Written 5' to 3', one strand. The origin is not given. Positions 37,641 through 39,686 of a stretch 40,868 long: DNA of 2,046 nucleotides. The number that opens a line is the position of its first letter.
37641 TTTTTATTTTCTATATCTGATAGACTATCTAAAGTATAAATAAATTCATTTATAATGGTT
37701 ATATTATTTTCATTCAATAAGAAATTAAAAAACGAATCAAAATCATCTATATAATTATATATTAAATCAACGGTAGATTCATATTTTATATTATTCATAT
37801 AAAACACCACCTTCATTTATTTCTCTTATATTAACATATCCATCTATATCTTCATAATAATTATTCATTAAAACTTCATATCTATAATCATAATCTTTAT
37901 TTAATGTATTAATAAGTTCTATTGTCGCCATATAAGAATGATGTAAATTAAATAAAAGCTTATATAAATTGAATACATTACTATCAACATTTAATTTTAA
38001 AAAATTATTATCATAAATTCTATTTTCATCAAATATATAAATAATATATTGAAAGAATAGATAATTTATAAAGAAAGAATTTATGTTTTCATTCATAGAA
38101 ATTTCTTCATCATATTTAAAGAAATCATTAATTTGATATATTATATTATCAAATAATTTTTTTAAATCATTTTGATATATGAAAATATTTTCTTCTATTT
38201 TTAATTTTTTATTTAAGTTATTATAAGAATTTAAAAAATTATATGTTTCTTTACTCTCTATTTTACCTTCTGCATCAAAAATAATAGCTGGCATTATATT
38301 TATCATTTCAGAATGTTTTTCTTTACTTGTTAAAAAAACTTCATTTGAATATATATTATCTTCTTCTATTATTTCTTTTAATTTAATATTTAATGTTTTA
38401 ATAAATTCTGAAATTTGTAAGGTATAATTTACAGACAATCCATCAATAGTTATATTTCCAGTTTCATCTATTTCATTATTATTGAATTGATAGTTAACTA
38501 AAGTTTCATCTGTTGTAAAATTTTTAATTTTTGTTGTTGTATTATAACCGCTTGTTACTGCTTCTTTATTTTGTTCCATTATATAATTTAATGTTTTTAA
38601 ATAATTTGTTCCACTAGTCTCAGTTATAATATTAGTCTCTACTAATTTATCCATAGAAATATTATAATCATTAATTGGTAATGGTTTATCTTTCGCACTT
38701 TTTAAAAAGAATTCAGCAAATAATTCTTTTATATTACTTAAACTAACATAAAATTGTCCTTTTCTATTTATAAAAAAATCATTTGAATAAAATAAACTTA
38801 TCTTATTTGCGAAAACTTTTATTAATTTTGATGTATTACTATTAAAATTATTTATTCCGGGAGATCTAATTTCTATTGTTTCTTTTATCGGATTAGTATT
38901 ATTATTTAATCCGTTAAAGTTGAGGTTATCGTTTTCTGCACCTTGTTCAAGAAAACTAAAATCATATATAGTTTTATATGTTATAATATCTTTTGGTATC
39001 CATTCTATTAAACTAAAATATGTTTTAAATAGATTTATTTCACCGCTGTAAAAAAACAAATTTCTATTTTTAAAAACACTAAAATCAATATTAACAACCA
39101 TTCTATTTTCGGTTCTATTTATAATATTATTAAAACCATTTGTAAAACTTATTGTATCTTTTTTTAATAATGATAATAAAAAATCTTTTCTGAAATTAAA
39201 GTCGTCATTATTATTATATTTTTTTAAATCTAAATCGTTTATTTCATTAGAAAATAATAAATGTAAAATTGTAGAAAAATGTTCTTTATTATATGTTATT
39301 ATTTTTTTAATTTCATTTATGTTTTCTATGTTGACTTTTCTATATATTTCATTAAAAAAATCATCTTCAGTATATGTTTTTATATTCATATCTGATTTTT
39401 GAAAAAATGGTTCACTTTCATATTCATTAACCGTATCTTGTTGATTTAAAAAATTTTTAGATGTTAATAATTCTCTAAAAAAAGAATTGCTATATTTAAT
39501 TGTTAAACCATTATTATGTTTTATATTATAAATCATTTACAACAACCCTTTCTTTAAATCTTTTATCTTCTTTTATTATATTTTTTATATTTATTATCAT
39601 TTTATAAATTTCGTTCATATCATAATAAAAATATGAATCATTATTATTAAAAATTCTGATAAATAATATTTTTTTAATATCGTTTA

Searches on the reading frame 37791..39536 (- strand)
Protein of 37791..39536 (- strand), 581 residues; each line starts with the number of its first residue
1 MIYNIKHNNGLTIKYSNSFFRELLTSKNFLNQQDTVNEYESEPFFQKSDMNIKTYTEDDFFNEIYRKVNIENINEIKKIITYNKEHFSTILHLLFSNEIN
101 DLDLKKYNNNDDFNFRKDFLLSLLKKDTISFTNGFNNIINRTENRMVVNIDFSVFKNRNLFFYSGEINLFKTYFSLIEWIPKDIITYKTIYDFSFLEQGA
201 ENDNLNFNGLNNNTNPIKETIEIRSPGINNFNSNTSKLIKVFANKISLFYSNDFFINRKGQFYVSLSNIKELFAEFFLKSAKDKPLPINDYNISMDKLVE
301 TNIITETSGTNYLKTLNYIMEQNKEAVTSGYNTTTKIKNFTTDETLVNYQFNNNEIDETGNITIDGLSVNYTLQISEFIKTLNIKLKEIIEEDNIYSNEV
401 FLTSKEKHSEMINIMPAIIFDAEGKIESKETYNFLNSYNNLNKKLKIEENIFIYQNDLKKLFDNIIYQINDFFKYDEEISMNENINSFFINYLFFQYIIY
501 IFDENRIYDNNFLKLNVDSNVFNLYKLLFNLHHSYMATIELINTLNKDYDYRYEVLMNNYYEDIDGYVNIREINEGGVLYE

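Call 27: find_encoding_contigs(protein=window:37791-39536:-, flank=10000, max_places=2)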
Protein window:37791-39536:- (581 aa): no gene with exactly this product is on record in the collection.

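Call 74: search_protein_families(library=phrogs, proteins=[window:37791-39536:-], max_evalue=0.001)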
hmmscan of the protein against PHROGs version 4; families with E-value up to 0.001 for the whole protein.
window:37791-39536:- (581 aa): 0 families
